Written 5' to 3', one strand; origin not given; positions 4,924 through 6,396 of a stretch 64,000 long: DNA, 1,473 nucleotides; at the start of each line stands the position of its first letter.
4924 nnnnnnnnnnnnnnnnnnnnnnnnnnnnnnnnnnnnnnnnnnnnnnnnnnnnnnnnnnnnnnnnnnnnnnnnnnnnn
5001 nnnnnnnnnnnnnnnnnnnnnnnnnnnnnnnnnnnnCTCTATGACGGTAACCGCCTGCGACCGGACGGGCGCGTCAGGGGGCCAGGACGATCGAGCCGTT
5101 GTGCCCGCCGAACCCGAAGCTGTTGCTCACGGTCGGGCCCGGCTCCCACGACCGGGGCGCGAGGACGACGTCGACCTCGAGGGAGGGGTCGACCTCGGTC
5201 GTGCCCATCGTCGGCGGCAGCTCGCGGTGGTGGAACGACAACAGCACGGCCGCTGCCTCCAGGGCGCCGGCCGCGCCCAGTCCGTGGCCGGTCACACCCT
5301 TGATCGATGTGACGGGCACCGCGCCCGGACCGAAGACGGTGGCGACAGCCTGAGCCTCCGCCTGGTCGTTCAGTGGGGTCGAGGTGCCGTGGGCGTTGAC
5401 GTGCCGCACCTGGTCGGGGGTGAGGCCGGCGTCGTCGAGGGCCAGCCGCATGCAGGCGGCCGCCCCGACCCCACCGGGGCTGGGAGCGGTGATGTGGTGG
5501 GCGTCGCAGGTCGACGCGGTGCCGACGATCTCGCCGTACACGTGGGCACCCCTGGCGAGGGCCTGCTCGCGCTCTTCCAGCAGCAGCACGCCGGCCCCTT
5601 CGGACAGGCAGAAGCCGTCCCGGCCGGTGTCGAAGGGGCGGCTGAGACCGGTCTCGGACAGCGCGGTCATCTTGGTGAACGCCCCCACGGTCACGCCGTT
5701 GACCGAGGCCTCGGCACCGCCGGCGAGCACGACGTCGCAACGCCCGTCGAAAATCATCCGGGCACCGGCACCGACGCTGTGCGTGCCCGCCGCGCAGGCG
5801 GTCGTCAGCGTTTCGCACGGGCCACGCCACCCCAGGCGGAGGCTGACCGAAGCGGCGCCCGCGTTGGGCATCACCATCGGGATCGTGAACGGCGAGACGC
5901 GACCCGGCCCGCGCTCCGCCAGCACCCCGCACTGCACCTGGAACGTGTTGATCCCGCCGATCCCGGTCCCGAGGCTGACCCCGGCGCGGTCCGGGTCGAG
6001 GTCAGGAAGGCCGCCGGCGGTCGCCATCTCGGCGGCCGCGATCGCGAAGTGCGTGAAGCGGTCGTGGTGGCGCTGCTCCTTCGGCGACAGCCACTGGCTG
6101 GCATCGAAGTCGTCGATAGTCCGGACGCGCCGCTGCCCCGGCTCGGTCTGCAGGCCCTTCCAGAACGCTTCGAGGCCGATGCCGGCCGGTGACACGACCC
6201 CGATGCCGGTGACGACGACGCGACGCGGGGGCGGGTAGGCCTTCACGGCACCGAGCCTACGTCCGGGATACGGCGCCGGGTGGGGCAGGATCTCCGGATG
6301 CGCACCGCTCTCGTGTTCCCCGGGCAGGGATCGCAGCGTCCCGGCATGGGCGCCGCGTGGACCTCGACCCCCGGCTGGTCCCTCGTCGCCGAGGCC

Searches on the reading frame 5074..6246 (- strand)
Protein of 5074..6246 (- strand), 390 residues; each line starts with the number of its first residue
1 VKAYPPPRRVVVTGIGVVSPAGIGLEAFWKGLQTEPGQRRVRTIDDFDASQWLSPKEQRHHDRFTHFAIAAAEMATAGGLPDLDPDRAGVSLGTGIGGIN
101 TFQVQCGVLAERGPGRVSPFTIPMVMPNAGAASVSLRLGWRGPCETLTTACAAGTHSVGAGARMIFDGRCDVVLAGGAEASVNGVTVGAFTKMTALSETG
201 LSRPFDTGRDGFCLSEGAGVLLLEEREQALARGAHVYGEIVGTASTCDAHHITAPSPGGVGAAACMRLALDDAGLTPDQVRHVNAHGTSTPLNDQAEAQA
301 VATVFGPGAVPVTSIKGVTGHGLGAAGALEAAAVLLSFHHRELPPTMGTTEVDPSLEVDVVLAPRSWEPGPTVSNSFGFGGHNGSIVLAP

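Call 7: search_protein_families(library=pfam, proteins=[window:5074-6246:-])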
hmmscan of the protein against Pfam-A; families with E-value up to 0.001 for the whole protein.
window:5074-6246:- (390 aa): 3 families
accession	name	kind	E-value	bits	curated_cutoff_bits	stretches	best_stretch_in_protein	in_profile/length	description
PF00109.32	ketoacyl-synt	-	3.5e-41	141.9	20.8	1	42-229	66-252/252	Beta-ketoacyl synthase, N-terminal domain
PF02801.28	Ketoacyl-synt_C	-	9.9e-36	122.8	20.8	1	237-348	1-117/119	Beta-ketoacyl synthase, C-terminal domain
PF00108.29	Thiolase_N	-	1.9e-06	27.9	26.4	1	131-180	65-114/260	Thiolase, N-terminal domain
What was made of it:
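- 5074..6246 (-): Dedicated beta-ketoacyl-ACP synthase (KAS'), divergent from the string. Pfam ketoacyl-synt N and C domains (call 7).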

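Call 8: search_protein_families(library=ncbifam, proteins=[window:5074-6246:-], max_evalue=0.00001)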
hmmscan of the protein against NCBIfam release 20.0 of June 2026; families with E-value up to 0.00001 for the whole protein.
window:5074-6246:- (390 aa): 20 families
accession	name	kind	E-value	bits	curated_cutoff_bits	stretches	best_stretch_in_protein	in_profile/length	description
TIGR03150.1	fabF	equivalog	5.3e-129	430.5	493.75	1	8-388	1-406/407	beta-ketoacyl-ACP synthase II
NF005589.0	PRK07314.1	subfamily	5.5e-125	417.3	387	1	8-388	4-409/413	beta-ketoacyl-ACP synthase II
NF004970.0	PRK06333.1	subfamily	5.8e-112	374.6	525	1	46-388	64-419/424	beta-ketoacyl-ACP synthase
NF006274.0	PRK08439.1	equivalog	1.2e-88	297.6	621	1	9-388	3-403/406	beta-ketoacyl-ACP synthase II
NF006434.0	PRK08722.1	equivalog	1.2e-82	278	759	1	8-388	4-411/414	beta-ketoacyl-ACP synthase II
NF005916.1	PRK07910.1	equivalog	7.8e-76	255.6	560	1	71-388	91-415/418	KasA/KasB family beta-ketoacyl-ACP synthase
NF004618.0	PRK05952.1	equivalog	4.8e-71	239.7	455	1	9-389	3-381/384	beta-ketoacyl-ACP synthase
NF005076.0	PRK06501.1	equivalog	4.1e-69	233.5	629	1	131-389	155-421/425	beta-ketoacyl-ACP synthase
NF006618.0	PRK09185.1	subfamily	4.7e-69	233.3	407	1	62-389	72-391/394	beta-ketoacyl-ACP synthase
NF006587.0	PRK09116.1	equivalog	1.2e-66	225.1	470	1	42-388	51-404/408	beta-ketoacyl-ACP synthase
NF005935.0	PRK07967.1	equivalog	3.5e-63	213.8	630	1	8-388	2-401/406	beta-ketoacyl-ACP synthase I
NF058662.1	cispenta_AmcF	equivalog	5.7e-58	196.7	325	1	131-388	109-367/369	cispentacin biosynthesis acyltransferase subunit AmcF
NF005490.0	PRK07103.1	equivalog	6.7e-48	163.7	445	1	44-388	62-410/414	polyketide beta-ketoacyl:acyl carrier protein synthase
NF045894.1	PKS_plus_SDR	equivalog_domain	8.4e-36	123.1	1740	1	131-388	153-424/1515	type I polyketide synthase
NF040607.1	mycolic_Pks13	equivalog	4.6e-34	117.2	2100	1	108-388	228-523/1680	polyketide synthase Pks13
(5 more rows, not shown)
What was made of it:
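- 5074..6246 (-): TIGR03150 fabF scores 430, below the 493.75 cutoff (call 8).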

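Call 40: find_homologous_proteins(query=window:5074-6246:-, max_evalue=1e-30)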
Query window:5074-6246:- (390 aa): 8000 proteins with E <= 1e-30 among 8000 candidates; the best 120 are listed.
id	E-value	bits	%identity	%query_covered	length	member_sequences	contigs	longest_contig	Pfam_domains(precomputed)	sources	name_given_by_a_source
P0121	2.2e-257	872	100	100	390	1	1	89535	PF00109.33,PF00108.30,PF02801.29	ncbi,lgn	-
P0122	6.7e-247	837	96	100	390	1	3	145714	PF00109.33,PF00108.30,PF02801.29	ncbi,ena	-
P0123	8.8e-247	837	95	100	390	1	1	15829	PF00109.33,PF00108.30,PF02801.29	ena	-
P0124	1.1e-246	836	95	100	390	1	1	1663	PF00109.33,PF00108.30,PF02801.29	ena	-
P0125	7.7e-246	834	96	100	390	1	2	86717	PF00109.33,PF00108.30,PF02801.29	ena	-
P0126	9.6e-246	833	95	100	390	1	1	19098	PF00109.33,PF00108.30,PF02801.29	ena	-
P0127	2.7e-245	832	95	100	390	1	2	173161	PF00109.33,PF00108.30,PF02801.29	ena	-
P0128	8.8e-245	830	94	100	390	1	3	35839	PF00109.33,PF00108.30,PF02801.29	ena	-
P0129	1.6e-244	829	94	100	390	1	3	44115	PF00109.33,PF00108.30,PF02801.29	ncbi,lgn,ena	-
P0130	2.6e-244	829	94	100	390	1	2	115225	PF00109.33,PF00108.30,PF02801.29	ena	-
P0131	4.2e-243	825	94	100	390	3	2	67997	PF00109.33,PF00108.30,PF02801.29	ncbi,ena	-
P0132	4.2e-228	775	88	100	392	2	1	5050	PF00109.33,PF00108.30,PF02801.29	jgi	jgi:3-oxoacyl-[acyl-carrier-protein] synthase II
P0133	9.6e-228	774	87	100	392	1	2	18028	PF00109.33,PF00108.30,PF02801.29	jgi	jgi:3-oxoacyl-[acyl-carrier-protein] synthase II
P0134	3.5e-227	772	87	100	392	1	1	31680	PF00109.33,PF00108.30,PF02801.29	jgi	jgi:3-oxoacyl-[acyl-carrier-protein] synthase II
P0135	3.8e-225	766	88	100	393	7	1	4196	PF00109.33,PF00108.30,PF02801.29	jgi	jgi:3-oxoacyl-[acyl-carrier-protein] synthase II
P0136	1.2e-222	757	87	100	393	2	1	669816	PF00109.33,PF00108.30,PF02801.29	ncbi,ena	-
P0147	1.5e-204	698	80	100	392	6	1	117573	PF00109.33,PF00108.30,PF02801.29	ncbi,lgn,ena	-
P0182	2.6e-193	661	78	98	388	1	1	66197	PF00109.33,PF00108.30,PF02801.29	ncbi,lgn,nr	ncbi:MAG: beta-ketoacyl-[acyl-carrier-protein] synthase family protein [Mycobacteriales bacterium]|n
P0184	5.4e-193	660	75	100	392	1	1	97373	PF00109.33,PF00108.30,PF02801.29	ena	-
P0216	2.6e-190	651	78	98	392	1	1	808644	PF00109.33,PF00108.30,PF02801.29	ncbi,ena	-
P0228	3.7e-189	647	76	100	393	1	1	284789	PF00109.33,PF00108.30,PF02801.29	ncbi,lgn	ncbi:MAG: beta-ketoacyl-ACP synthase II [Mycobacteriales bacterium]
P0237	1.4e-188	645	76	100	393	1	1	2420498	PF00109.33,PF00108.30,PF02801.29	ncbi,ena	-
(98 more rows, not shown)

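Call 41: find_encoding_contigs(protein=P0121, flank=10000, max_places=2)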
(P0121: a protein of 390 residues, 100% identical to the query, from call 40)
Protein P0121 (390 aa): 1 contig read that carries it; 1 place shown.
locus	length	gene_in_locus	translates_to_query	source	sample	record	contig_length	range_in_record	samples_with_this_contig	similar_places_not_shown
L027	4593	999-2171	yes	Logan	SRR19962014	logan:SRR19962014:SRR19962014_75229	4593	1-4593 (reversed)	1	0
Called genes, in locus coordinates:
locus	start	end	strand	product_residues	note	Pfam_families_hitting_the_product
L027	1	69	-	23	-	?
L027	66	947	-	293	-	PF00698:Acyl_transf_1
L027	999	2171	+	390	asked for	PF00109:ketoacyl-synt, PF00108:Thiolase_N (faint), PF02801:Ketoacyl-synt_C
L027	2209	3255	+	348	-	PF02771:Acyl-CoA_dh_N (weak)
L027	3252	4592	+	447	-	?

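Call 42: find_encoding_contigs(protein=P0237, flank=10000, max_places=1)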
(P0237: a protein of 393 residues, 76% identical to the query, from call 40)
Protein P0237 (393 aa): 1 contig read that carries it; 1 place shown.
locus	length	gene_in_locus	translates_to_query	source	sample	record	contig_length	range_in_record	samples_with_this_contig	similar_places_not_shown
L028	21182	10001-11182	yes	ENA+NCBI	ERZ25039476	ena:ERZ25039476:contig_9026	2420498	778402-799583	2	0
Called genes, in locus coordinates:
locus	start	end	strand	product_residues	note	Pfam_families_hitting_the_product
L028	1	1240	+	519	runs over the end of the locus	PF02028:BCCT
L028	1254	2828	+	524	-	PF00501:AMP-binding, PF13193:AMP-binding_C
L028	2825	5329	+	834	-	PF00270:DEAD, PF22527:DEXQc_Suv3 (weak), PF00271:Helicase_C (weak), PF12029:DUF3516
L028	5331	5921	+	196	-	PF06197:DUF998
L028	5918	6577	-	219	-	PF00072:Response_reg (weak)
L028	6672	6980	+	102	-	PF01022:HTH_5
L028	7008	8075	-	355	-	PF02771:Acyl-CoA_dh_N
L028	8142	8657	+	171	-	PF08002:DUF1697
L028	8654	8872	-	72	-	PF00550:PP-binding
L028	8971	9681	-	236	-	PF00106:adh_short, PF01370:Epimerase (weak), PF08659:KR, PF13561:adh_short_C2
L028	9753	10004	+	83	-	PF00550:PP-binding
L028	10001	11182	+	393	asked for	PF00109:ketoacyl-synt, PF00108:Thiolase_N (weak), PF02801:Ketoacyl-synt_C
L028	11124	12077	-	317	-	-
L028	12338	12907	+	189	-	PF00892:EamA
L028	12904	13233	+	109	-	PF02151:UVR (weak)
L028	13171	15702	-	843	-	-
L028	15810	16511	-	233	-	PF01625:PMSR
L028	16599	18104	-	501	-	PF00999:Na_H_Exchanger, PF02080:TrkA_C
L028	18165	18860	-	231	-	PF00483:NTP_transferase, PF24894:Hexapep_GlmU, PF25084:LbH_EIF2B (weak)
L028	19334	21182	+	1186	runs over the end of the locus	PF00149:Metallophos (weak), PF25788:Ig_Rha78A_N (faint), PF00041:fn3, PF18370:RGI_lyase (faint), PF25833:Fn3_SaeA_3rd (faint), PF00041:fn3, PF24517:CBM96, PF00041:fn3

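Call 43: find_encoding_contigs(protein=P0136, flank=10000, max_places=1)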
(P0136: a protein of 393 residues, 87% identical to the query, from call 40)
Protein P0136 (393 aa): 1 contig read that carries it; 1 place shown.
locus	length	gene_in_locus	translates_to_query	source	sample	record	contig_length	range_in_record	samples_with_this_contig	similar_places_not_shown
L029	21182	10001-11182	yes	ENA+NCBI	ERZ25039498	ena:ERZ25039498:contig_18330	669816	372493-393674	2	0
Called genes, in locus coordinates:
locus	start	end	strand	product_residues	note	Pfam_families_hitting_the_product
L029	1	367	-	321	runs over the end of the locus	PF01156:IU_nuc_hydro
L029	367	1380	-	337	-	PF00005:ABC_tran, PF13304:AAA_21 (weak), PF08402:TOBE_2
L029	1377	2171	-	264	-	PF00528:BPD_transp_1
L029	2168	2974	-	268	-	PF00528:BPD_transp_1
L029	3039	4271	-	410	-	PF13416:SBP_bac_8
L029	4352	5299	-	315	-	PF00389:2-Hacid_dh, PF02826:2-Hacid_dh_C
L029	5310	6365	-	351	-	PF00370:FGGY_N, PF02782:FGGY_C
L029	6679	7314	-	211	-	PF00596:Aldolase_II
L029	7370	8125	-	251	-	PF00106:adh_short, PF13561:adh_short_C2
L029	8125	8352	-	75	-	PF00550:PP-binding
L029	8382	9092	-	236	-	PF00106:adh_short, PF01370:Epimerase (weak), PF13561:adh_short_C2, PF08659:KR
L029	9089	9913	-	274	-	PF00698:Acyl_transf_1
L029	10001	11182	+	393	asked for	PF00109:ketoacyl-synt, PF00108:Thiolase_N (faint), PF02801:Ketoacyl-synt_C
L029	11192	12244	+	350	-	-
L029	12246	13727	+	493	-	PF00501:AMP-binding, PF13193:AMP-binding_C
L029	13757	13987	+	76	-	PF00550:PP-binding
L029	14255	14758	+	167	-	PF13561:adh_short_C2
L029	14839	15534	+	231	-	-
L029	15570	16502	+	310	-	PF03186:CobD_Cbib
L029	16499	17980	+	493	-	PF01656:CbiA, PF13500:AAA_26 (weak), PF07685:GATase_3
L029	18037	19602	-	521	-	PF06609:TRI12 (weak), PF07690:MFS_1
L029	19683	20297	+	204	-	PF00440:TetR_N, PF17920:TetR_C_16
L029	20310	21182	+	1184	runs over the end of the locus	PF02514:CobN-Mg_chel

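Call 44: find_encoding_contigs(protein=P0216, flank=10000, max_places=1)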
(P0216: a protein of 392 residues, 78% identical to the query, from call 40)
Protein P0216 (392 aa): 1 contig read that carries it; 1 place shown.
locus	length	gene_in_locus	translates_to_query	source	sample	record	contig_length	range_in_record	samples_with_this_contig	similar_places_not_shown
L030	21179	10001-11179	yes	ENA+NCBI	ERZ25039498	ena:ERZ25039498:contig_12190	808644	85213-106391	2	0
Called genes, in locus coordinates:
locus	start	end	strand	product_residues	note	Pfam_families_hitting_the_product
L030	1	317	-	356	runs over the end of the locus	PF00970:FAD_binding_6 (weak), PF00175:NAD_binding_1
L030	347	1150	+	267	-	PF00376:MerR (weak), PF13411:MerR_1, PF28507:Rv1828_C (faint)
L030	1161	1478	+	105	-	PF07110:EthD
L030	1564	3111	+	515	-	PF00501:AMP-binding, PF13193:AMP-binding_C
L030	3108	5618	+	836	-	PF00270:DEAD, PF22527:DEXQc_Suv3 (weak), PF00271:Helicase_C (weak), PF12029:DUF3516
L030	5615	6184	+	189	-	PF06197:DUF998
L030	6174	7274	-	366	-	PF02771:Acyl-CoA_dh_N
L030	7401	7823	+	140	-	PF08002:DUF1697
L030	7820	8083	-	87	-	PF00550:PP-binding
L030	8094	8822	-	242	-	PF23441:SDR (faint), PF00106:adh_short, PF01370:Epimerase (weak), PF08659:KR, PF13561:adh_short_C2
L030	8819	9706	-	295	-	PF00698:Acyl_transf_1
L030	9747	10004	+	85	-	PF00550:PP-binding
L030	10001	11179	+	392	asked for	PF00109:ketoacyl-synt, PF00108:Thiolase_N (weak), PF02801:Ketoacyl-synt_C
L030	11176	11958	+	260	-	PF00459:Inositol_P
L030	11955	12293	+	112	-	PF02151:UVR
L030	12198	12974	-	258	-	-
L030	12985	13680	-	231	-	PF01625:PMSR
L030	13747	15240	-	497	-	PF00999:Na_H_Exchanger, PF02080:TrkA_C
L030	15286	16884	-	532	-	PF00009:GTP_EFTU, PF01926:MMR_HSR1 (weak), PF22042:EF-G_D2, PF16658:RF3_C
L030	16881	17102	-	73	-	-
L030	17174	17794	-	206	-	PF00300:His_Phos_1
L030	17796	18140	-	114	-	-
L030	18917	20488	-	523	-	PF00270:DEAD, PF00271:Helicase_C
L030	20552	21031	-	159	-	PF01272:GreA_GreB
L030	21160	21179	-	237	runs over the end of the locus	PF02913:FAD-oxidase_C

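Call 45: find_encoding_contigs(protein=P0228, flank=10000, max_places=1)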
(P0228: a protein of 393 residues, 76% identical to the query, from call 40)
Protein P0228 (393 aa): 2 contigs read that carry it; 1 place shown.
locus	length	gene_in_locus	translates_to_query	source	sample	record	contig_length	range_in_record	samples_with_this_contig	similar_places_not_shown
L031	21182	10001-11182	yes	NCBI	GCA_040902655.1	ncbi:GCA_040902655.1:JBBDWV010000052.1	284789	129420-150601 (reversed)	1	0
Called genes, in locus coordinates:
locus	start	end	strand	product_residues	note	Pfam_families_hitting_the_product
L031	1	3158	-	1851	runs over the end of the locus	PF00289:Biotin_carb_N, PF02222:ATP-grasp (weak), PF02786:CPSase_L_D2, PF07478:Dala_Dala_lig_C (weak), PF02785:Biotin_carb_C, PF00364:Biotin_lipoyl, PF08326:ACC_central, PF01039:Carboxyl_trans, +1 more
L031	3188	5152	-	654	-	PF08545:ACP_syn_III, PF08541:ACP_syn_III_C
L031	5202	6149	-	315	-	PF00389:2-Hacid_dh, PF02826:2-Hacid_dh_C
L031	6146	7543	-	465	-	PF00370:FGGY_N, PF02782:FGGY_C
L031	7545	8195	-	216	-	PF00596:Aldolase_II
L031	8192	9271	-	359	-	PF02771:Acyl-CoA_dh_N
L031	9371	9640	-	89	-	PF00550:PP-binding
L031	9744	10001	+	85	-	PF00550:PP-binding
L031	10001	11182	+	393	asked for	PF00109:ketoacyl-synt, PF00108:Thiolase_N (weak), PF02801:Ketoacyl-synt_C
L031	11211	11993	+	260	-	PF00459:Inositol_P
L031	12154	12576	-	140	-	-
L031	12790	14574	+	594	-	PF02771:Acyl-CoA_dh_N, PF02770:Acyl-CoA_dh_M, PF00441:Acyl-CoA_dh_1, PF12806:Acyl-CoA_dh_C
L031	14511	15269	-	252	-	-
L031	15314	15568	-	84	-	-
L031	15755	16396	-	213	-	PF01625:PMSR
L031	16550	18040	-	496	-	PF00999:Na_H_Exchanger, PF02080:TrkA_C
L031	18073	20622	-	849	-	PF21760:SecD_1st, PF22599:SecDF_P1_head, PF02355:SecD_SecF_C, PF07549:Sec_GG (weak), PF02355:SecD_SecF_C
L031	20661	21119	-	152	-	-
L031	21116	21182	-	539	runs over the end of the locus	PF00009:GTP_EFTU, PF01926:MMR_HSR1 (weak), PF22042:EF-G_D2, PF03144:GTP_EFTU_D2 (faint), PF16658:RF3_C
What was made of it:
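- In L031, ACAD-X-aldolase-FGGY-2-HADH runs straight into a KAS III-like gene and a single-chain acyl-CoA carboxylase (call 45). L031 has a tight operon: ACP, ACAD-X, aldolase, FGGY, 2-HADH, KAS III-like, acyl-CoA carboxylase (call 45).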

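Call 50: find_encoding_contigs(protein=P0147, flank=10000, max_places=1)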
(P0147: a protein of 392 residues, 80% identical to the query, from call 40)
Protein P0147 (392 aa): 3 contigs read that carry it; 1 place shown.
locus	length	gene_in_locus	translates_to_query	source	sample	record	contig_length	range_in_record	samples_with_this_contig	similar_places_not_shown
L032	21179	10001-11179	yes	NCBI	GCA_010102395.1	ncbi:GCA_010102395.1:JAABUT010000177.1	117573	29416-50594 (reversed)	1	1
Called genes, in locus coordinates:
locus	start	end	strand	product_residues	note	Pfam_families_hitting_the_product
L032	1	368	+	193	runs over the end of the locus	PF06197:DUF998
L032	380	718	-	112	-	PF12802:MarR_2 (weak), PF12840:HTH_20, PF01022:HTH_5, PF13412:HTH_24 (weak)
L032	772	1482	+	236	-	PF01048:PNP_UDP_1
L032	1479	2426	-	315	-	PF00389:2-Hacid_dh, PF02826:2-Hacid_dh_C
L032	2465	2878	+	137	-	-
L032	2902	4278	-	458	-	PF00370:FGGY_N, PF02782:FGGY_C (weak)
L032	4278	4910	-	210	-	PF00596:Aldolase_II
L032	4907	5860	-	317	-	PF08240:ADH_N, PF00107:ADH_zinc_N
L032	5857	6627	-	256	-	PF01261:AP_endonuc_2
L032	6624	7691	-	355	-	PF02771:Acyl-CoA_dh_N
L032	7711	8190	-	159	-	PF01575:MaoC_dehydratas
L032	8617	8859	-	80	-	PF00550:PP-binding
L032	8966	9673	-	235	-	PF00106:adh_short, PF01370:Epimerase (weak), PF13561:adh_short_C2, PF08659:KR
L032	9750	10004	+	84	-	PF00550:PP-binding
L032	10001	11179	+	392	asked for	PF00109:ketoacyl-synt, PF00108:Thiolase_N (weak), PF02801:Ketoacyl-synt_C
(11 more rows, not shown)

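Call 51: find_encoding_contigs(protein=P0184, flank=10000, max_places=1)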
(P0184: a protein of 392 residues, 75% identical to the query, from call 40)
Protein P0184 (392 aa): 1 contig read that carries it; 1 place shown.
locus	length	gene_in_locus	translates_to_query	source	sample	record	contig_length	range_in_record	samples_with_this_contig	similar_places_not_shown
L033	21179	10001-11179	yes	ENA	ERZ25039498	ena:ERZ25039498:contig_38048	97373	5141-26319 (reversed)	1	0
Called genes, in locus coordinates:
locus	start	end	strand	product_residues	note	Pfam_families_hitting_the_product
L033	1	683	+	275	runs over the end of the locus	PF00275:EPSP_synthase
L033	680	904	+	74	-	PF00275:EPSP_synthase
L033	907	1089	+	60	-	PF00275:EPSP_synthase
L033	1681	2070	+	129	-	PF01926:MMR_HSR1 (weak), PF03193:RsgA_GTPase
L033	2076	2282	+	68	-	-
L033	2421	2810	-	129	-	-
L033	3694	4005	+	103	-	PF07110:EthD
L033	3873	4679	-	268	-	PF00563:EAL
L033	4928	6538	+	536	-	-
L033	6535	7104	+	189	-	PF06197:DUF998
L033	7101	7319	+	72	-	PF13275:S4_2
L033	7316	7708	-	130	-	-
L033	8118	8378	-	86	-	PF00550:PP-binding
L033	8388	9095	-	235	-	PF00106:adh_short, PF01370:Epimerase (weak), PF08659:KR, PF23441:SDR (faint), PF13561:adh_short_C2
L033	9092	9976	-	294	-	PF00698:Acyl_transf_1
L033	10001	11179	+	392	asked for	PF00109:ketoacyl-synt, PF00108:Thiolase_N (weak), PF02801:Ketoacyl-synt_C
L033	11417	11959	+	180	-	PF00459:Inositol_P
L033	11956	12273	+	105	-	-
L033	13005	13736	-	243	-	PF11268:DUF3071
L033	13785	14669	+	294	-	PF00892:EamA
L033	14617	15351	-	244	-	-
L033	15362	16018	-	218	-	PF01625:PMSR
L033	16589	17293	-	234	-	-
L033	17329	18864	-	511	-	PF00999:Na_H_Exchanger, PF02080:TrkA_C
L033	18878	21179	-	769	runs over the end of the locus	PF07549:Sec_GG (faint), PF21760:SecD_1st, PF22599:SecDF_P1_head, PF02355:SecD_SecF_C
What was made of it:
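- KAS-centred loci L028, L030 and L033 carry the FAS-like cluster with no sugar genes (calls 42, 44, 51). The FAS-like cluster exists without sugar genes in 3 of 7 KAS-centred contexts (calls 42, 44, 51).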

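Call 52: find_encoding_contigs(protein=P0182, flank=10000, max_places=1)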
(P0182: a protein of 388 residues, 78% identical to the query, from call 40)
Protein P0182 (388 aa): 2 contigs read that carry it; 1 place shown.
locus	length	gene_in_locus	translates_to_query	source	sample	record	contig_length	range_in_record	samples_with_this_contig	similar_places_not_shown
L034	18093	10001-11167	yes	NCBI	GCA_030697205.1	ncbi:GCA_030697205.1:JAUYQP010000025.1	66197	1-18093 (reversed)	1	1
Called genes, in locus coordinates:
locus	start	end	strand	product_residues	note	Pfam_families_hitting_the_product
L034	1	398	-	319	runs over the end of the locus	PF00389:2-Hacid_dh, PF02826:2-Hacid_dh_C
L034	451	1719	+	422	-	-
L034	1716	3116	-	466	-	PF00370:FGGY_N, PF02782:FGGY_C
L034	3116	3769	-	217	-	PF00596:Aldolase_II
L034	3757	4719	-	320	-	PF08240:ADH_N, PF00107:ADH_zinc_N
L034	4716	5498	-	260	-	PF01261:AP_endonuc_2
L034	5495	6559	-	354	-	PF02771:Acyl-CoA_dh_N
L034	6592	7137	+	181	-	PF08002:DUF1697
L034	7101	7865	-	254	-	PF00106:adh_short, PF13561:adh_short_C2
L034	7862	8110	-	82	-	PF00550:PP-binding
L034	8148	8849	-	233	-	PF00106:adh_short, PF01370:Epimerase, PF13561:adh_short_C2, PF08659:KR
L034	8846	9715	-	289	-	PF00698:Acyl_transf_1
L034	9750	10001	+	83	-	PF00550:PP-binding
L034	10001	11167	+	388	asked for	PF00109:ketoacyl-synt, PF00108:Thiolase_N (weak), PF02801:Ketoacyl-synt_C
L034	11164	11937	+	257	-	PF00459:Inositol_P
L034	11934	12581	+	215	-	PF00702:Hydrolase, PF12710:HAD (weak), PF13419:HAD_2, PF13242:Hydrolase_like (weak)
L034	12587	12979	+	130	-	PF13474:SnoaL_3, PF12680:SnoaL_2 (weak)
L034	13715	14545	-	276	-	-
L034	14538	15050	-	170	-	PF04542:Sigma70_r2, PF08281:Sigma70_r4_2, PF04545:Sigma70_r4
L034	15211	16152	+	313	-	-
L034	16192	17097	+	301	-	PF00892:EamA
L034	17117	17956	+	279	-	-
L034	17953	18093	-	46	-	?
